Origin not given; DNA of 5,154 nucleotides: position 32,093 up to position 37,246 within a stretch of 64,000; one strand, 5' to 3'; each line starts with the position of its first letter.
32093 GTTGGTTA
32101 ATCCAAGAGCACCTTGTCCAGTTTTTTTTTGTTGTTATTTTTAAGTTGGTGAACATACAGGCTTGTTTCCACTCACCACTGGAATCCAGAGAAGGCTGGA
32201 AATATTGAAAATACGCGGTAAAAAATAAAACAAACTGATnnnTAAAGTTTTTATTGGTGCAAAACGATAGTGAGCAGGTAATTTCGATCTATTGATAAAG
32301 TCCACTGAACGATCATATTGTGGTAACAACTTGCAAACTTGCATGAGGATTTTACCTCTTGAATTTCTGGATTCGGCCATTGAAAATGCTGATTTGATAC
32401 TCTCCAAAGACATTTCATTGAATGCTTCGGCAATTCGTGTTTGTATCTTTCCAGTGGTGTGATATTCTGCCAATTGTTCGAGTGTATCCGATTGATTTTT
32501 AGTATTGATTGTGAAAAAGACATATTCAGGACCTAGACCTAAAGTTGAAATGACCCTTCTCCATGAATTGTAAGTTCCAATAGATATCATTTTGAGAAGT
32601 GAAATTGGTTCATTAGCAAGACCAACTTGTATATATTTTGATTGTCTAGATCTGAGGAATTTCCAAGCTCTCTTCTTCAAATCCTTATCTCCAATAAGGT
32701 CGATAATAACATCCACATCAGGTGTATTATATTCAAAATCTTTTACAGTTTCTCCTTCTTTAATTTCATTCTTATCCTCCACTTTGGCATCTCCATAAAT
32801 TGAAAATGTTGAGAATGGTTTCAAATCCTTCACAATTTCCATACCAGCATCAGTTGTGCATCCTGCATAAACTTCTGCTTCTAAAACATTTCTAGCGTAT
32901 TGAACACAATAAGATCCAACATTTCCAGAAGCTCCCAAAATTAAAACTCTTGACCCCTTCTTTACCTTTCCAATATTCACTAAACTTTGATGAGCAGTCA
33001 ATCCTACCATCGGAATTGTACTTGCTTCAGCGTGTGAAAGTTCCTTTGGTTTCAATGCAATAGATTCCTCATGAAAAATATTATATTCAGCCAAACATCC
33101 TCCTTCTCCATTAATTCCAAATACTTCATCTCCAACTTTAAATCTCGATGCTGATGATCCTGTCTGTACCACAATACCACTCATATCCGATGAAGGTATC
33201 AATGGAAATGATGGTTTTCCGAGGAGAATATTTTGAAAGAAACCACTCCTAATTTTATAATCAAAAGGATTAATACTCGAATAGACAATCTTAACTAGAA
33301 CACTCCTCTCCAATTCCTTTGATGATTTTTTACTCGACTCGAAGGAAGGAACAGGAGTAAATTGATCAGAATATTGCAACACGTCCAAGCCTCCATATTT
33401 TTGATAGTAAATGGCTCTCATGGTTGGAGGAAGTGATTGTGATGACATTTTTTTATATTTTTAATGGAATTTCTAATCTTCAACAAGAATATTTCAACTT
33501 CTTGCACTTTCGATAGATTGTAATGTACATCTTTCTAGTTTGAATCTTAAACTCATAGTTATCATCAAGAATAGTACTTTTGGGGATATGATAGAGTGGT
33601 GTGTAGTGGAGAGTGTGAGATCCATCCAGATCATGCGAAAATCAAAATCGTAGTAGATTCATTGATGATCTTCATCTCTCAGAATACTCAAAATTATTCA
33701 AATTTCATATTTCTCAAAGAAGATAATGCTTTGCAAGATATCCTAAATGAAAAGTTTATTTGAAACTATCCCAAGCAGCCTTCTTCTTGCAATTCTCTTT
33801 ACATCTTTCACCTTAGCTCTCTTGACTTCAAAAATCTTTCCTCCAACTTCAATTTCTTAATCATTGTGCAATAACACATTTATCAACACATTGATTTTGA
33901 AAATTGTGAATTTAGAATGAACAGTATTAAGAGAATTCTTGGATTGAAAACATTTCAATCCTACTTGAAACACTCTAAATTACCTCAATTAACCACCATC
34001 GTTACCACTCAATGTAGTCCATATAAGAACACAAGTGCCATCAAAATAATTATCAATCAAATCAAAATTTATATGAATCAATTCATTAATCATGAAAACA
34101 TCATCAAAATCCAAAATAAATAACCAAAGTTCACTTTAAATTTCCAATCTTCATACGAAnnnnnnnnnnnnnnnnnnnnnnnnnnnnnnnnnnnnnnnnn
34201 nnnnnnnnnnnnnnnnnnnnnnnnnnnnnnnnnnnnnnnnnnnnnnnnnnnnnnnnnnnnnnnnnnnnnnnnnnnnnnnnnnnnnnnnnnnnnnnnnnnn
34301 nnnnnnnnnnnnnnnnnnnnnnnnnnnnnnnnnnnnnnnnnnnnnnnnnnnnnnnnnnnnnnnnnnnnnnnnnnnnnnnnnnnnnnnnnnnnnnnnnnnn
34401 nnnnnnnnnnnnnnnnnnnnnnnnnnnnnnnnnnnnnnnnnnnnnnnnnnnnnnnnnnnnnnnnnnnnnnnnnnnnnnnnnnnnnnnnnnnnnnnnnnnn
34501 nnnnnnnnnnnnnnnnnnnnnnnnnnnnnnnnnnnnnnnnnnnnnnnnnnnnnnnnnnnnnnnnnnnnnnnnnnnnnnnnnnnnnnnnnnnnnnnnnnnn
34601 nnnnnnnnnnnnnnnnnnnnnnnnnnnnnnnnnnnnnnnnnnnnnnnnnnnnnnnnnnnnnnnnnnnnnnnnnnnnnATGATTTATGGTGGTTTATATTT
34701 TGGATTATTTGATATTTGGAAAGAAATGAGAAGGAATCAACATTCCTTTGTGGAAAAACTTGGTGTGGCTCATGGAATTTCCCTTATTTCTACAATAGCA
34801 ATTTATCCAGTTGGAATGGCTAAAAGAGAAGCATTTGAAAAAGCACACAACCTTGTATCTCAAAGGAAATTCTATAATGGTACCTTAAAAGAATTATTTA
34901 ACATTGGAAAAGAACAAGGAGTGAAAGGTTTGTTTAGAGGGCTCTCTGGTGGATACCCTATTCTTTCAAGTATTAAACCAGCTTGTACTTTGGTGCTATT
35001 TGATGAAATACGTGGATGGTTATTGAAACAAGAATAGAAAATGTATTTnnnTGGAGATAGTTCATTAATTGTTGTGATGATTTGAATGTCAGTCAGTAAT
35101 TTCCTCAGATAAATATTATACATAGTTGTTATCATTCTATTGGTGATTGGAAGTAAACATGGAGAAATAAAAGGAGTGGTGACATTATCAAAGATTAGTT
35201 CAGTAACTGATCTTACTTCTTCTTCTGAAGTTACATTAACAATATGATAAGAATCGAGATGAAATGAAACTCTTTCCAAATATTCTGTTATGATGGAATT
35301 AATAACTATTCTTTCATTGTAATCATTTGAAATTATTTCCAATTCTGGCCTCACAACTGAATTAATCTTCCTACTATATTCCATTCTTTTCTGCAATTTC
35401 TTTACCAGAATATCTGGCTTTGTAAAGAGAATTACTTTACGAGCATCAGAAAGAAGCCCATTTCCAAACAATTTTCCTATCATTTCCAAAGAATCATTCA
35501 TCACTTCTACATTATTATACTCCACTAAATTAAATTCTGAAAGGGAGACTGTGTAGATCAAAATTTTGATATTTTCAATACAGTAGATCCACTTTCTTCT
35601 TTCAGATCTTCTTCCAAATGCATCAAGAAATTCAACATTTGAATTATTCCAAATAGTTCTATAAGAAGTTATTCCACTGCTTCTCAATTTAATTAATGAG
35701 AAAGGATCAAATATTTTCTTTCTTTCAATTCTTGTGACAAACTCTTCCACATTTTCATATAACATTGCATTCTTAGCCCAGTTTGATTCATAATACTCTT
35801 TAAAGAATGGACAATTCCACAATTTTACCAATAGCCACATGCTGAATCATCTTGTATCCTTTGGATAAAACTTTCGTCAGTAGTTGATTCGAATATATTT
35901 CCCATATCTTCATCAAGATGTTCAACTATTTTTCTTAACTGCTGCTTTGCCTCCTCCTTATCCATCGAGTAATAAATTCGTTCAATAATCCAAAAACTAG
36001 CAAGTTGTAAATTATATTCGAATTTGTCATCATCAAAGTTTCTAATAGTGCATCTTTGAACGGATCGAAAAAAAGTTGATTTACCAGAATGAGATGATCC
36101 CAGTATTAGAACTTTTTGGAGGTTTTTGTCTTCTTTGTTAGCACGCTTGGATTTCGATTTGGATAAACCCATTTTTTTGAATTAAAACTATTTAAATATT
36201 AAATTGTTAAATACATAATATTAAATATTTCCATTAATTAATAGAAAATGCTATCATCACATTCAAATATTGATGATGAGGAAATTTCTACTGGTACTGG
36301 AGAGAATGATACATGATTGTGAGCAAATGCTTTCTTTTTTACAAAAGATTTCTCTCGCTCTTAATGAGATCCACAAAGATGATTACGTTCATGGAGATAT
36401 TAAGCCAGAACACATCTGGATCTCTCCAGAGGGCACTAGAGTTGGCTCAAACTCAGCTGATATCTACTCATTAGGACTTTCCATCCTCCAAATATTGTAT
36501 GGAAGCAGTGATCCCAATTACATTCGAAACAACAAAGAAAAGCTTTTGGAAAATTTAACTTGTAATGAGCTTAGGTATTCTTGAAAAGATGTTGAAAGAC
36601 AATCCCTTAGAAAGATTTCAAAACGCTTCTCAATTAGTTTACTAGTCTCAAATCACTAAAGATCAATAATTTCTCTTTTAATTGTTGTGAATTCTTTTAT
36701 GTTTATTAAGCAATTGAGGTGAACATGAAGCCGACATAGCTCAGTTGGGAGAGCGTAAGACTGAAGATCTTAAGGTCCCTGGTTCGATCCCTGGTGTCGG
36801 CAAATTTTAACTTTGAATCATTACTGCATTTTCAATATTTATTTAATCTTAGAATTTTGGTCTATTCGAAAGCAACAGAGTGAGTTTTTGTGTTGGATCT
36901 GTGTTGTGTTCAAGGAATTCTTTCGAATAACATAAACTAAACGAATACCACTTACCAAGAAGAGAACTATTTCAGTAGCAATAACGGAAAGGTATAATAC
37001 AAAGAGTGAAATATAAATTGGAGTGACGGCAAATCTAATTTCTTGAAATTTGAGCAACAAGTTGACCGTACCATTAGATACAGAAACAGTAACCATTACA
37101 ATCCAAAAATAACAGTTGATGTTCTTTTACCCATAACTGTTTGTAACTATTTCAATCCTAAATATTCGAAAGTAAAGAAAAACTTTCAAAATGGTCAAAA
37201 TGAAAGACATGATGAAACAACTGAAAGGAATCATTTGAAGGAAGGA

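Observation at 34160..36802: A 2.6-kb patch of decayed genes (frameshifted carrier, frameshifted G-alpha, kinase remnant) next to tRNA-Phe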

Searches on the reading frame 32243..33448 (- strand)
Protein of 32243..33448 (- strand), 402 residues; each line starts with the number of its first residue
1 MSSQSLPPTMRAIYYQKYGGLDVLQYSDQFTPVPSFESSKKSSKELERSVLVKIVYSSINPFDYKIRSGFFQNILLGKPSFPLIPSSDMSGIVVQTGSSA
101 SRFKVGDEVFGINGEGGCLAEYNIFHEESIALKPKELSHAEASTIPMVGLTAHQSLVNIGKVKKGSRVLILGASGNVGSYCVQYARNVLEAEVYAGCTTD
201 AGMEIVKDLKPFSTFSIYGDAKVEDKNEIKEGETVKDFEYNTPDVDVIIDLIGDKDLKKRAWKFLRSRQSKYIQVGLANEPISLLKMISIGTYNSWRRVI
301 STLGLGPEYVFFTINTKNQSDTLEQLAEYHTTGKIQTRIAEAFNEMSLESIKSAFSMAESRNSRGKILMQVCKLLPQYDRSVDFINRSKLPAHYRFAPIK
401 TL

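Call 7: search_protein_families(library=pfam, proteins=[window:32243-33448:-], max_evalue=0.01)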
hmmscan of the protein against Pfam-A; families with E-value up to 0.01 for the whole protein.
window:32243-33448:- (402 aa): 3 families
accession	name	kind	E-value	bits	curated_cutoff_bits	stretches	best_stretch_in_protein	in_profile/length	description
PF08240.17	ADH_N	-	4e-14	53.2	23.5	1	49-134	4-103/104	Alcohol dehydrogenase GroES-like domain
PF13602.12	ADH_zinc_N_2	-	6.3e-11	43.8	27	1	235-367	11-132/134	Zinc-binding dehydrogenase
PF00107.32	ADH_zinc_N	-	0.0031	17.9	31.8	1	177-285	2-97/129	Zinc-binding dehydrogenase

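Call 8: find_encoding_contigs(protein=window:32243-33448:-, flank=5000, max_places=6)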
Protein window:32243-33448:- (402 aa): no gene with exactly this product is on record in the collection.

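Call 42: list_cluster_members(proteins=[window:32243-33448:-, window:30343-32019:-, window:27958-30051:-, window:26942-27859:+, window:38344-39699:-, window:39879-41276:+, window:8607-10181:+, window:10982-12889:-, window:46366-47214:+, window:47313-48020:-])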
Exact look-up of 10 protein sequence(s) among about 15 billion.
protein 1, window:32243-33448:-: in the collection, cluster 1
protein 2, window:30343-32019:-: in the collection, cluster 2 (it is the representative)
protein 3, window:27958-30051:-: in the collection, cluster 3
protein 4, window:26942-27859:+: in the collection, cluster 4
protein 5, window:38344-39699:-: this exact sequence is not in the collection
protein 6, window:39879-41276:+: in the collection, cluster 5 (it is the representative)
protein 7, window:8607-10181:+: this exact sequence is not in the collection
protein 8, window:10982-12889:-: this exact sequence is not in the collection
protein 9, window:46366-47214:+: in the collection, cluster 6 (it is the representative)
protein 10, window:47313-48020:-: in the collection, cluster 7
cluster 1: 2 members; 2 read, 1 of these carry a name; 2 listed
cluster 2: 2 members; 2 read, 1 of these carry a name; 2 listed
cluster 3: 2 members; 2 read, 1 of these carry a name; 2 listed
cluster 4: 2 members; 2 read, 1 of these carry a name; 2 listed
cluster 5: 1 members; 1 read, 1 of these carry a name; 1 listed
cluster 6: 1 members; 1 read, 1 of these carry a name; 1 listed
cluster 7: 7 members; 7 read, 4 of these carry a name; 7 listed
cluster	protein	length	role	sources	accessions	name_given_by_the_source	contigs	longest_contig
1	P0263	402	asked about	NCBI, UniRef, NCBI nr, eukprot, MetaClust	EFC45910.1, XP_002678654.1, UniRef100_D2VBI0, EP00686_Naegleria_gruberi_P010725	predicted protein [Naegleria gruberi] | Predicted protein n=1 Tax=Naegleria gruberi TaxID=5762 RepID=D2VBI0_NAEGR | uncharacterized protein NAEGRDRAFT_66224 [Naegleria gruberi]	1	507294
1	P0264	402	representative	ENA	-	-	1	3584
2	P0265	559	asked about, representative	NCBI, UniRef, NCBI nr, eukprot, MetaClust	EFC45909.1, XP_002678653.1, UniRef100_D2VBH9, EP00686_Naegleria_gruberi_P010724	predicted protein [Naegleria gruberi] | Predicted protein n=1 Tax=Naegleria gruberi TaxID=5762 RepID=D2VBH9_NAEGR | uncharacterized protein NAEGRDRAFT_48208 [Naegleria gruberi]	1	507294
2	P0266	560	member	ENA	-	-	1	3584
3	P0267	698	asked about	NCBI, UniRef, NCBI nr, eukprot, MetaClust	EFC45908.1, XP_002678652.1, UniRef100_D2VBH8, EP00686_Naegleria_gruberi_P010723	predicted protein [Naegleria gruberi] | Predicted protein n=1 Tax=Naegleria gruberi TaxID=5762 RepID=D2VBH8_NAEGR | uncharacterized protein NAEGRDRAFT_48207 [Naegleria gruberi]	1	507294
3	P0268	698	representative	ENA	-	-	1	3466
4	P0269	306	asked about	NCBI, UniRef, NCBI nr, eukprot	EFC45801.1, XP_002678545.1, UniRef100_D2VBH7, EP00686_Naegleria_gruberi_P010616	mitochondrial phosphate carrier protein [Naegleria gruberi] | Mitochondrial phosphate carrier protein n=1 Tax=Naegleria gruberi TaxID=5762 ... | XP_002678545.1 mitochondrial phosphate carrier protein [Naegleria gruberi strain NEG-M]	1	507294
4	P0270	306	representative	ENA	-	-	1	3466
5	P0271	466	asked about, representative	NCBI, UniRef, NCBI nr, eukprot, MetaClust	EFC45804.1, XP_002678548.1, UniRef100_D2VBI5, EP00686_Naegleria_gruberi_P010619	predicted protein [Naegleria gruberi] | Predicted protein n=1 Tax=Naegleria gruberi TaxID=5762 RepID=D2VBI5_NAEGR | uncharacterized protein NAEGRDRAFT_48210 [Naegleria gruberi]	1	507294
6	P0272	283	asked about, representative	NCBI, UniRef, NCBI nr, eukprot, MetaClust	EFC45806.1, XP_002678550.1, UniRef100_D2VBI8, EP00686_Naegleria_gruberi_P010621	predicted protein [Naegleria gruberi] | Predicted protein n=1 Tax=Naegleria gruberi TaxID=5762 RepID=D2VBI8_NAEGR | uncharacterized protein NAEGRDRAFT_66232 [Naegleria gruberi]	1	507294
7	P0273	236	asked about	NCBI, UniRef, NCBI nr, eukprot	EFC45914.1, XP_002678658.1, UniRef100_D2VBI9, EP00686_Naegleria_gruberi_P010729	proteasome subunit alpha [Naegleria gruberi] | Proteasome subunit alpha type n=1 Tax=Naegleria gruberi TaxID=5762 RepID=D2VBI9_NAEGR | XP_002678658.1 proteasome subunit alpha [Naegleria gruberi strain NEG-M]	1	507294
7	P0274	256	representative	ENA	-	-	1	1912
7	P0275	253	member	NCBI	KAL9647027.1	hypothetical protein ABK040_013879 [Willaertia magna]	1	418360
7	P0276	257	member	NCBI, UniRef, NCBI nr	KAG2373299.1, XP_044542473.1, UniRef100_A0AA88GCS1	hypothetical protein C9374_012288 [Naegleria lovaniensis] | Proteasome subunit alpha type n=1 Tax=Naegleria lovaniensis TaxID=51637 ... | uncharacterized protein C9374_012288 [Naegleria lovaniensis]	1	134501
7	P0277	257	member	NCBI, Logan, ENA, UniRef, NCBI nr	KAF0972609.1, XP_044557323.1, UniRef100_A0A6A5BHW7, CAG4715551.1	hypothetical protein FDP41_008858 [Naegleria fowleri] | Proteasome subunit alpha type n=1 Tax=Naegleria fowleri TaxID=5763 RepID=A0A6A5BHW7_NAEFO | uncharacterized protein FDP41_008858 [Naegleria fowleri]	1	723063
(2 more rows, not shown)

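Call 43: find_encoding_contigs(protein=P0264, flank=10000, max_places=3)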
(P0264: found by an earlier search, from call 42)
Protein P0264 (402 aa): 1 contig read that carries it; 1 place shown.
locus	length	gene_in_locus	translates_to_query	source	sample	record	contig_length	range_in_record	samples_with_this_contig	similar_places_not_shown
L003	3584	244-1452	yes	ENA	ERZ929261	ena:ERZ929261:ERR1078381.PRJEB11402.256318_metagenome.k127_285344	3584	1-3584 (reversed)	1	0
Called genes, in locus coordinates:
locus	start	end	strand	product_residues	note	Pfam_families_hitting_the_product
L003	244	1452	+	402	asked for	PF08240:ADH_N, PF13602:ADH_zinc_N_2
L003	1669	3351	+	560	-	-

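Call 44: find_encoding_contigs(protein=P0268, flank=10000, max_places=3)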
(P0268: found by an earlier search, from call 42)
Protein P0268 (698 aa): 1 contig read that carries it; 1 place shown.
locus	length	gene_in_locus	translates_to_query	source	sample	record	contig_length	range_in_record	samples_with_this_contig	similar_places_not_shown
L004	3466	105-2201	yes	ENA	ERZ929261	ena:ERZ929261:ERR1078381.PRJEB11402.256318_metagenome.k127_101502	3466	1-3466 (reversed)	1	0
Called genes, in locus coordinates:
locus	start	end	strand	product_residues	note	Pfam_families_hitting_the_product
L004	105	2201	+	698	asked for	-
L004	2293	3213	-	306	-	PF00153:Mito_carr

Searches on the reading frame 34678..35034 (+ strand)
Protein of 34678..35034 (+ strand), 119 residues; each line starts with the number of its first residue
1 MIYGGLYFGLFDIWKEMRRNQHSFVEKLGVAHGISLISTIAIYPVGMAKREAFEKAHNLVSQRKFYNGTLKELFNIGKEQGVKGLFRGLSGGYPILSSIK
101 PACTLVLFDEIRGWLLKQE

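Call 7: search_protein_families(library=pfam, proteins=[window:34678-35034:+], max_evalue=0.01)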
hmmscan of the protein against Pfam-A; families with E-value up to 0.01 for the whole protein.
window:34678-35034:+ (119 aa): 1 family
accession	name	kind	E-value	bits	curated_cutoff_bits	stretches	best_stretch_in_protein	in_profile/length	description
PF00153.32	Mito_carr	-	2.6e-05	24.3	22.3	1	22-117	3-94/96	Mitochondrial carrier protein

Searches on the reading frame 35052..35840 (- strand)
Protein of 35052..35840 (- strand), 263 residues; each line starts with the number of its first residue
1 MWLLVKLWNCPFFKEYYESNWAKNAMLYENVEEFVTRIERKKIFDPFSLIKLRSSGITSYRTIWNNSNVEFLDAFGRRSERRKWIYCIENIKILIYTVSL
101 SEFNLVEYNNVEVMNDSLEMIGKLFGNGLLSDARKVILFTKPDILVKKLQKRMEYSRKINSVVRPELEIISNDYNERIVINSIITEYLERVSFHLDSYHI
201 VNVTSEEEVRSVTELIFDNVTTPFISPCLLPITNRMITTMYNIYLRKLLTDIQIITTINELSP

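Call 7: search_protein_families(library=pfam, proteins=[window:35052-35840:-], max_evalue=0.01)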
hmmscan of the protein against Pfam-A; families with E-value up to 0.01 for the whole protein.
window:35052-35840:- (263 aa): 1 family
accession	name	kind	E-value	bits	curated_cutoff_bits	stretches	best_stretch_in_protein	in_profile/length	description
PF00503.26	G-alpha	-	2.4e-30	106.3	48.8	1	4-219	116-332/333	G-protein alpha subunit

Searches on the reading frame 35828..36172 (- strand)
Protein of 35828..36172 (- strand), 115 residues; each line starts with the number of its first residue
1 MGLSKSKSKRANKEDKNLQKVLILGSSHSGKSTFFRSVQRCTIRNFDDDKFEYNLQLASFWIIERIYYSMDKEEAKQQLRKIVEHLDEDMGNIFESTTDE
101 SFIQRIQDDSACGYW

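Call 7: search_protein_families(library=pfam, proteins=[window:35828-36172:-], max_evalue=0.01)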
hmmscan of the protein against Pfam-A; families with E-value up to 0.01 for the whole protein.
window:35828-36172:- (115 aa): 2 families
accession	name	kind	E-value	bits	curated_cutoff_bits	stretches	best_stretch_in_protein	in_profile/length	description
PF00503.26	G-alpha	-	1.5e-07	31.3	48.8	1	8-82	11-88/333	G-protein alpha subunit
PF05401.17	NodS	-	0.0059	16.9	24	1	47-100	97-150/201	Nodulation protein S (NodS)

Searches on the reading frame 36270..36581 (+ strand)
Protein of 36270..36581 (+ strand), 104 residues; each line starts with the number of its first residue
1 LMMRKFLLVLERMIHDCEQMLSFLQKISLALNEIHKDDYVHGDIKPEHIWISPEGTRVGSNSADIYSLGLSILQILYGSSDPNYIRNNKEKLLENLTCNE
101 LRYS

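Call 7: search_protein_families(library=pfam, proteins=[window:36270-36581:+], max_evalue=0.01)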
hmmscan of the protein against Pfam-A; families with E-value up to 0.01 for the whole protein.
window:36270-36581:+ (104 aa): 2 families
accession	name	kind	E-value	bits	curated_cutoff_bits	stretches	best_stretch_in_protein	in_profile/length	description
PF00069.31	Pkinase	-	4.5e-06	26.7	31.7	1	12-54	92-134/263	Protein kinase domain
PF07714.23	PK_Tyr_Ser-Thr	-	0.0034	17.2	23.1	0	15-49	99-133/258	Protein tyrosine and serine/threonine kinase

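Call 32: search_protein_representatives(protein=window:36270-36572:+)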
Query: 101 residues. Proteins with E-value up to 0.001 (for the whole library): 171; up to 1e-10: 3; up to 1e-30: 0. The best 150 are listed.
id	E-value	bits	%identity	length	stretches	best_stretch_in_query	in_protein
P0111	1.5e-12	63.7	33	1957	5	10-70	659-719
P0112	4.6e-12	62.2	34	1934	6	9-50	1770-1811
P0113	4.8e-12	62.1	29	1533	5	17-63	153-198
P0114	2.4e-10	56.7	35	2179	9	21-52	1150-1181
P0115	2.8e-10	56.5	34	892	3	11-57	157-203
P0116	9.8e-10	54.7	29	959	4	18-56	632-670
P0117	1.3e-09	54.3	39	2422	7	35-71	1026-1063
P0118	1.9e-09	53.7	35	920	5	16-55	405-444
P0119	3.8e-09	52.8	30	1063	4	19-66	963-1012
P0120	5.6e-09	52.3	38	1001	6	54-81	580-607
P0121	5.8e-09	52.2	38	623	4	16-62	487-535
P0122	6.2e-09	52.1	35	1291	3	19-56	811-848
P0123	9.7e-09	51.5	37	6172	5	10-56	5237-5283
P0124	2.4e-08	50.3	37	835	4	18-53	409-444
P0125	4.9e-08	49.3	40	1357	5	19-55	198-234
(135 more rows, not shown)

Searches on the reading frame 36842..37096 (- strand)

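Call 67: search_protein_families(library=pfam, proteins=[window:36842-37096:-], max_evalue=1)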
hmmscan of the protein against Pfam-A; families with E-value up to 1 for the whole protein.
seq(85 aa): 1 family
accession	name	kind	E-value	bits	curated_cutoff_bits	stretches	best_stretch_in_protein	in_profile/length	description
PF13042.11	DUF3902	-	0.036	14.1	25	1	12-64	78-130/161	Protein of unknown function (DUF3902)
